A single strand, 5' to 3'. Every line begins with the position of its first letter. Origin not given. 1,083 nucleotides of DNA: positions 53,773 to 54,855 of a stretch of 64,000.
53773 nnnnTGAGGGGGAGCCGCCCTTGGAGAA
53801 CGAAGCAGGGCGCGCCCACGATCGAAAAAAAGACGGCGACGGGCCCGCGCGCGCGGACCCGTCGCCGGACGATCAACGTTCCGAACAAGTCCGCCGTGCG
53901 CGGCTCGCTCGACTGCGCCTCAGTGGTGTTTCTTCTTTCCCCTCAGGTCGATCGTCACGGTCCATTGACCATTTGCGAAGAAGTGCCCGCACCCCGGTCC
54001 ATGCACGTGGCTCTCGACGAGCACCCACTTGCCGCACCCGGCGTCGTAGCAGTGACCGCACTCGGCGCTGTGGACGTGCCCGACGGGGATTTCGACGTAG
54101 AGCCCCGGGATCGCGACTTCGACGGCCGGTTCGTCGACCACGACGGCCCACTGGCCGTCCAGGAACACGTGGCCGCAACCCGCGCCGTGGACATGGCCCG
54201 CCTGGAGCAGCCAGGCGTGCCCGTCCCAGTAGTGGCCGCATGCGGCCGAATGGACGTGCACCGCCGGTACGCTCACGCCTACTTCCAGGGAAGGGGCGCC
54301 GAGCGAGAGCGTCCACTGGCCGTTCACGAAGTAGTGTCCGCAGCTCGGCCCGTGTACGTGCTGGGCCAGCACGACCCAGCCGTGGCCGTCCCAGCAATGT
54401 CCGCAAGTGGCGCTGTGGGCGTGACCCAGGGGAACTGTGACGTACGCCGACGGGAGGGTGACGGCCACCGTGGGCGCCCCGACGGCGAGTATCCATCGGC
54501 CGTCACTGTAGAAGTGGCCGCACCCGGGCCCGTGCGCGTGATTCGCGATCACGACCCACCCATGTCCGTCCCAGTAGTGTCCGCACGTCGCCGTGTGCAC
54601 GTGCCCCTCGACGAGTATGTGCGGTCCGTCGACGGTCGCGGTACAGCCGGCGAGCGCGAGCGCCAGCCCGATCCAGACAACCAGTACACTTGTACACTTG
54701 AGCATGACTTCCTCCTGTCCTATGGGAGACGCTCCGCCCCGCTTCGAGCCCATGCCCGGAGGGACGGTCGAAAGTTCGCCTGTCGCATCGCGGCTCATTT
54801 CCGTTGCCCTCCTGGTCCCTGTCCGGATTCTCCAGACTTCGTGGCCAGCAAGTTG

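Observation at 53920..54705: His/Cys-rich lipoprotein built from eight HxH-CGH-GxW units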

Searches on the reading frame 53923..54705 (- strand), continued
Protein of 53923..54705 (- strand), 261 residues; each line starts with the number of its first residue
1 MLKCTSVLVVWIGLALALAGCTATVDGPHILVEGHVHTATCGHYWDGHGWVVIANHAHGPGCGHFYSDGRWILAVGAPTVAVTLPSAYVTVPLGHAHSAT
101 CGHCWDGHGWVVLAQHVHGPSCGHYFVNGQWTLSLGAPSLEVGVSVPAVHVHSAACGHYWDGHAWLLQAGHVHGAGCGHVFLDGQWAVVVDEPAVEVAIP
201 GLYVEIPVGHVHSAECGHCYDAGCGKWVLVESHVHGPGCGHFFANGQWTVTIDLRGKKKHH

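Call 72: search_protein_families(library=ncbifam, proteins=[L020:5465-5809:+, L020:3903-5369:+, L020:5865-6215:+], max_evalue=0.1)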
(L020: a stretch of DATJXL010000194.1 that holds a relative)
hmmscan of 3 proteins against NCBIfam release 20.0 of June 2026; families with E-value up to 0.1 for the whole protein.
L020:5465-5809:+ (115 aa): 0 families

L020:3903-5369:+ (489 aa): 2 families
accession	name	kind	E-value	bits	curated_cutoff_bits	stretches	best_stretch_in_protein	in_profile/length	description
NF033936.1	CuZnOut_SO0444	equivalog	0.0033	16.6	300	1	339-409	202-271/351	SO_0444 family Cu/Zn efflux transporter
NF040514.1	CAL67264_fam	equivalog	0.038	14.2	50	0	35-72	9-46/57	CAL67264 family membrane protein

L020:5865-6215:+ (117 aa): 9 families
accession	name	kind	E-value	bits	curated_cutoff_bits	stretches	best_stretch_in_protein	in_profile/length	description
NF033788.1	HTH_metalloreg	subfamily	6e-22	77.2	55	1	32-106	2-77/77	metalloregulator ArsR/SmtB family transcription factor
NF040642.1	sulf_sens_BigR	equivalog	3.3e-15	56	155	1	31-109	10-88/95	sulfite-sensing transcriptional repressor BigR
NF033789.1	repress_SdpR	subfamily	1.4e-08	34.5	100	1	35-107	2-74/79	autorepressor SdpR family transcription factor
NF045707.1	Dbac_1936_reg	equivalog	2.5e-08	33.8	115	1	30-108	6-84/99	ArsR/SmtB-type metalloregulator TsoR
NF007528.0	PRK10141.1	subfamily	4.1e-06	26.7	97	1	31-98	6-74/117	metalloregulator ArsR/SmtB family transcription factor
NF041413.1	ArsR_Rv2640c_fam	equivalog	6e-05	23.4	155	1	32-106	33-110/118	Rv2640c family ArsR-like transcriptional regulator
NF047906.1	CdPbTransRegCmtR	equivalog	0.00017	21.4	150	1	33-107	13-87/104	Cd(II)/Pb(II)-sensing metalloregulatory transcriptional regulator CmtR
NF053755.1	MsvR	equivalog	0.006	16.3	220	1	42-90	14-62/236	transcriptional factor MsvR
TIGR01884.1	cas_HTH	subfamily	0.0096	15.3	60.2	1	40-88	141-190/202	CRISPR-associated CARF protein Csa3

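Call 73: find_homologous_proteins(query=L020:5465-5809:+, max_evalue=0.001)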
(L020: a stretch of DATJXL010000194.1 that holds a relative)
Query L020:5465-5809:+ (115 aa): 4084 proteins with E <= 0.001 among 4088 candidates; the best 120 are listed.
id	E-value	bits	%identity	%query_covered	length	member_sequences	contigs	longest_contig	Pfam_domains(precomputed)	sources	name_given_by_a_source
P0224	6.9e-57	209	84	100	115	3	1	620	-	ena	-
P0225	7.7e-54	199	83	97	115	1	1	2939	-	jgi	jgi:hypothetical protein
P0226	1.1e-51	192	80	100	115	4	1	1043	-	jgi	jgi:hypothetical protein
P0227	4.0e-51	190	77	100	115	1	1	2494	-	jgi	jgi:hypothetical protein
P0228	1.9e-50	188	81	88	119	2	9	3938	-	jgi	jgi:hypothetical protein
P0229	7.5e-50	186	76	100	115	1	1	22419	-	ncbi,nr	ncbi:MAG: hypothetical protein SFX73_09470 [Kofleriaceae bacterium]|nr:hypothetical protein [Kofleri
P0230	8.7e-50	186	75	100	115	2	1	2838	-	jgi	-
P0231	1.1e-48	183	76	100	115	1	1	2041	-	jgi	jgi:hypothetical protein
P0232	1.1e-48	182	77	100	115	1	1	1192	-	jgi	jgi:hypothetical protein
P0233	1.3e-48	182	77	100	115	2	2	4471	-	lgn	-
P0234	1.8e-48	182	76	100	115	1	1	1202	-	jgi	-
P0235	2.0e-48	182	78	88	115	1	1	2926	-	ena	-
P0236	7.4e-48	180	76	96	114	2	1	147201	-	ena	-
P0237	1.2e-47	179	75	100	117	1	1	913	-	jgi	jgi:hypothetical protein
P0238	1.5e-47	179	76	100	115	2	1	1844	-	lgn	-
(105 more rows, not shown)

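Call 78: find_related_loci(query=A3, collection=metagenome_contigs, flank=3000)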
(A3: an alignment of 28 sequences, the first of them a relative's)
Query A3 (115 aa) in metagenome_contigs; peptide patterns used: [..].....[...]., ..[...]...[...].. (x = any residue, [..] = any of these).
600 stretches matched a pattern (row limit reached: there are more); 542 encode a relative of the query (tblastn E <= 1e-3); the best 80 are kept; 80 distinct loci.
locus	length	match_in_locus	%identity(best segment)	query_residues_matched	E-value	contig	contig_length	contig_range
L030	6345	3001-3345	72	1-115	5e-50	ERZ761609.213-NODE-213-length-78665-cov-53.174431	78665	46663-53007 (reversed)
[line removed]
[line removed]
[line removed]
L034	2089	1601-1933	72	5-115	1e-47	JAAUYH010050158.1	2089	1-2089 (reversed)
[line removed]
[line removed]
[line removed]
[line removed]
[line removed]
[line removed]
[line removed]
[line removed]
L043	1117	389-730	67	1-114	5e-47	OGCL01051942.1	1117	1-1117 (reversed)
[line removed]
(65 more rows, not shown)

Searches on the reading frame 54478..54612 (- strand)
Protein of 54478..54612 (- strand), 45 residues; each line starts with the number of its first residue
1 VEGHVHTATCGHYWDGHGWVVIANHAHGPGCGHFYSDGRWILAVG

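Call 40: predict_structure(alignment_id=A2)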
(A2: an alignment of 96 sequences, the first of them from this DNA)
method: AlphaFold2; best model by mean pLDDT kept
length: 45 residues; sequences in the alignment: 96
mean_pLDDT: 86.4   pTM: 0.62
mean pLDDT of the five models: 86.4, 64.5, 63.7, 60.5, 58.8
residues with pLDDT >= 90: 22; 70-90: 19; 50-70: 4; < 50: 0
segments of 3 or more residues with pLDDT < 50: none
pLDDT, mean of each block of 10 residues (from residue 1): 77 91 89 91 82
secondary structure, 60 per line:
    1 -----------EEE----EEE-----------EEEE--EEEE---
elements in order: E12-14 E19-21 E33-36 E39-42
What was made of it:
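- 54478..54612 (-): Module 1 (aa 32-76): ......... plus a hairpin, then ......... plus a hairpin. The module-only model has pLDDT 86.4 and shows two beta hairpins (call 40).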

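Call 44: fold_search(model_id=the predicted structure, library=pdb)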
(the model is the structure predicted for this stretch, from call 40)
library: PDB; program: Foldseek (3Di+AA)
matches with E <= 10: 10; with E <= 0.001: 0
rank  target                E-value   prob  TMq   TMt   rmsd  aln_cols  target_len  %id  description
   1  1v1i_C                5.7e+00  0.03  0.26  0.13  15.8        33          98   27  Adenovirus fibre shaft sequence N-terminally fused to the bacteriophage T4 fibritin foldon trimerisation motif with a  (released 2004-07-30)
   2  6jyx_B                7.0e+00  0.02  0.21  0.05   8.8        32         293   31  Structure of CbpJ from Streptococcus Pneumoniae TIGR4 (released 2019-06-05)
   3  1v1h_B                8.0e+00  0.02  0.26  0.13  10.1        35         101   23  Adenovirus fibre shaft sequence N-terminally fused to the bacteriophage T4 fibritin foldon trimerisation motif with a  (released 2004-07-30)
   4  9mxw_C                8.5e+00  0.02  0.27  0.13   5.0        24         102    8  Computationally Designed protein with isopeptide bond dnIPB-1 (released 2025-04-09)
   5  3s6x_A                8.5e+00  0.02  0.26  0.06   8.0        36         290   11  Structure of reovirus attachment protein sigma1 in complex with alpha-2,3-sialyllactose (released 2011-11-23)
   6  4zpi_B                8.5e+00  0.01  0.22  0.06  11.2        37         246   16  Crystal Structure of HygX from Streptomyces hygroscopicus with iron bound (released 2015-08-05)
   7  3s6x_C                9.1e+00  0.02  0.26  0.06   7.9        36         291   11  Structure of reovirus attachment protein sigma1 in complex with alpha-2,3-sialyllactose (released 2011-11-23)
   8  8imd_A                9.1e+00  0.02  0.26  0.07   8.4        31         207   16  Crystal structure of Cu/Zn Superoxide dismutase from Paenibacillus lautus (released 2024-01-17)
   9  3s6y_A                9.8e+00  0.03  0.33  0.07   7.7        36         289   11  Structure of reovirus attachment protein sigma1 in complex with alpha-2,6-sialyllactose (released 2011-11-23)
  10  3s6z_C                9.8e+00  0.02  0.26  0.06   8.0        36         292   11  Structure of reovirus attachment protein sigma1 in complex with alpha-2,8-disialyllactose (released 2011-11-23)

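Call 54: search_solved_structures(query=A2, max_evalue=10, show_alignments=3)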
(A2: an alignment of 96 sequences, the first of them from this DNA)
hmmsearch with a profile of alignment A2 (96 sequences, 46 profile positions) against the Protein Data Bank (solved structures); distinct sequences matched with E-value up to 10: 1.
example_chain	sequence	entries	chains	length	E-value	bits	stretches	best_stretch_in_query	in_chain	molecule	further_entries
2yxo_A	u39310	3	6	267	4.1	10.3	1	25-35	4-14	Histidinol phosphatase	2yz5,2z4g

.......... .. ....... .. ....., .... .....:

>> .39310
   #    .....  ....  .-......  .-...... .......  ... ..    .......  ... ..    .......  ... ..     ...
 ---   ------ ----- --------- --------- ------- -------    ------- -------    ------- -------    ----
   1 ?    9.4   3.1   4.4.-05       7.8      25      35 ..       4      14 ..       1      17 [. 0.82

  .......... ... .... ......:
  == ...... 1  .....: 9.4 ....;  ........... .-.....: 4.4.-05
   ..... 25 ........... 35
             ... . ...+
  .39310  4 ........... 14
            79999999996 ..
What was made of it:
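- Tried and rejected: I treat it as chance (call 54).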

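Call 55: find_homologous_proteins(query=A2, max_evalue=0.001)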
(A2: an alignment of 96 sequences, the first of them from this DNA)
Query A2 (96 sequences) (45 aa, profile of the alignment): 22 proteins with E <= 0.001 among 71 candidates.
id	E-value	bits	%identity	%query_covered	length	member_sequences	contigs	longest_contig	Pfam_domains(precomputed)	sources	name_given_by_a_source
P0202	1.2e-12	65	46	91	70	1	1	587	-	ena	-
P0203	1.0e-11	62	50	93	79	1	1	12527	-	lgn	-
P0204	1.7e-11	61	49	91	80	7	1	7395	-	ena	-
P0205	4.5e-11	60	48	93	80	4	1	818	-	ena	-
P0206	2.0e-10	58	51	87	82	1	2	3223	-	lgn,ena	-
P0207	2.1e-10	58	53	89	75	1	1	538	-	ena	-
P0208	2.5e-10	58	44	91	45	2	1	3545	-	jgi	jgi:hypothetical protein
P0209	2.9e-10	57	-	-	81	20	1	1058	-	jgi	jgi:hypothetical protein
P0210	1.9e-9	55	48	47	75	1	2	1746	-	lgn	-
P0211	3.9e-9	54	37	91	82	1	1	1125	-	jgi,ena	jgi:hypothetical protein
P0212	4.2e-9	54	55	73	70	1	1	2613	-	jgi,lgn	jgi:hypothetical protein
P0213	4.6e-9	53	69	36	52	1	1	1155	-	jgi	jgi:hypothetical protein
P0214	6.3e-9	53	52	47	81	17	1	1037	-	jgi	jgi:hypothetical protein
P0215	1.8e-8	52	69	36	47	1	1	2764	-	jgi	jgi:hypothetical protein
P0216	2.3e-8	51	49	87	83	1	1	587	-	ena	-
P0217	4.4e-8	50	50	84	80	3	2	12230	-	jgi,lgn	jgi:hypothetical protein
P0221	1.9e-7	48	61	40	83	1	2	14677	-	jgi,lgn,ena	-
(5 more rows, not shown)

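Call 57: find_encoding_contigs(protein=P0203, flank=7000, max_places=2)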
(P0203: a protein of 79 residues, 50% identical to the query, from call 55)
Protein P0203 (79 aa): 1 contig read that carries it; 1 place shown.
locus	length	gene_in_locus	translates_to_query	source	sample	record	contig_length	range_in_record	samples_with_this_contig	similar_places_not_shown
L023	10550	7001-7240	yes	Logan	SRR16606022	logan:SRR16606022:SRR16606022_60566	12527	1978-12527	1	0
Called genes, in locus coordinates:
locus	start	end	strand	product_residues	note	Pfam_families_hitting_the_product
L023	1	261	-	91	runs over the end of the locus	-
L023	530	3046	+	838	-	PF01136:Peptidase_U32, PF12392:DUF3656, PF01136:Peptidase_U32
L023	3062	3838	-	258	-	PF13489:Methyltransf_23, PF01209:Ubie_methyltran, PF08241:Methyltransf_11, PF08242:Methyltransf_12, PF13649:Methyltransf_25, PF13847:Methyltransf_31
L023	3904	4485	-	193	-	-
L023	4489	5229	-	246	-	PF00583:Acetyltransf_1, PF08445:FR47 (weak), PF12746:GNAT_acetyltran (weak), PF13508:Acetyltransf_7 (weak)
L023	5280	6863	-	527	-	PF00924:MS_channel_2nd, PF21082:MS_channel_3rd, PF00027:cNMP_binding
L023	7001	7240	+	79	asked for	-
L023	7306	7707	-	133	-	-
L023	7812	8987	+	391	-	PF01408:GFO_IDH_MocA, PF02894:GFO_IDH_MocA_C (weak), PF22725:GFO_IDH_MocA_C3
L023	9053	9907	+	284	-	PF01261:AP_endonuc_2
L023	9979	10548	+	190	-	?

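Call 58: find_encoding_contigs(protein=P0217, flank=7000, max_places=2)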
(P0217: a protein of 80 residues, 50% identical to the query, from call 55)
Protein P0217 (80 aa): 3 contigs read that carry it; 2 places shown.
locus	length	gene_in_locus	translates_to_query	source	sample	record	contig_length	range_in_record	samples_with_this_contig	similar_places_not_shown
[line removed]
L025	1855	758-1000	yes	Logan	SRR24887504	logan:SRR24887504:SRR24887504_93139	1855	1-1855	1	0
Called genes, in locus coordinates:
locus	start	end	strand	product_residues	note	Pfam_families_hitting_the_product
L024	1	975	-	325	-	?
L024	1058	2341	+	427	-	PF22548:AEP-TOTE (weak)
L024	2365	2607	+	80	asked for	-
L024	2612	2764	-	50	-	-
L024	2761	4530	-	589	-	PF13243:SQHop_cyclase_C (faint)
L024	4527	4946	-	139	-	PF02472:ExbD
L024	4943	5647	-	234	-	PF01618:MotA_ExbB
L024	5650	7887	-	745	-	PF07719:TPR_2 (faint), PF09976:TPR_21 (faint), PF13432:TPR_16 (weak), PF13174:TPR_6 (weak), PF13432:TPR_16 (weak), PF13424:TPR_12 (weak), PF13432:TPR_16, PF13424:TPR_12 (weak), +8 more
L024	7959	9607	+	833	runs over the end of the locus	PF07635:PSCyt1, PF13442:Cytochrome_CBB3 (faint), PF07626:PSD3, PF07637:PSD5, PF07631:PSD4, PF07627:PSCyt3, PF07624:PSD2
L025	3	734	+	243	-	?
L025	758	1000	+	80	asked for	-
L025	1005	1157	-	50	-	-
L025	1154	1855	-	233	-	?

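Call 59: find_encoding_contigs(protein=P0221, flank=7000, max_places=2)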
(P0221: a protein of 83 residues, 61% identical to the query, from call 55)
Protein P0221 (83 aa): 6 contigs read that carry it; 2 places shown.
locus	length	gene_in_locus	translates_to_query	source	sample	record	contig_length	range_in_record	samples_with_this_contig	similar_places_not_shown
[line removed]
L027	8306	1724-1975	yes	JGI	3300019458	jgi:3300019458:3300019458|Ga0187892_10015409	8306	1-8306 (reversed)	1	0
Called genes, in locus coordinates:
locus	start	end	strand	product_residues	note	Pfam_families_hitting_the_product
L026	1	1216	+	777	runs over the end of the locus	?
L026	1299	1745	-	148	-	PF06155:GBBH-like_N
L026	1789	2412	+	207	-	-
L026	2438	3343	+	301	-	PF01738:DLH (weak), PF00326:Peptidase_S9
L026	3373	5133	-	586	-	PF00561:Abhydrolase_1, PF12146:Hydrolase_4, PF12697:Abhydrolase_6, PF03321:GH3, PF23571:GH3_M, PF23572:GH3_C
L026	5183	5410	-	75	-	-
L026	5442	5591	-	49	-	PF18919:DUF5670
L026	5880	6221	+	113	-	PF00571:CBS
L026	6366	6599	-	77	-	-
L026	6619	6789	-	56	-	-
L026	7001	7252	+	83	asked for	-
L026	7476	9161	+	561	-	PF00989:PAS (weak), PF08448:PAS_4 (weak), PF08447:PAS_3 (weak), PF13426:PAS_9, PF01590:GAF, PF13185:GAF_2, PF07730:HisKA_3, PF02518:HATPase_c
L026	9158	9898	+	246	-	PF00072:Response_reg, PF08281:Sigma70_r4_2 (weak), PF00196:GerE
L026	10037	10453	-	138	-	PF04972:BON, PF21937:Yop-YscD_ppl_2nd (weak)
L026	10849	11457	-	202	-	PF04366:Ysc84 (weak)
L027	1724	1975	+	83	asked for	-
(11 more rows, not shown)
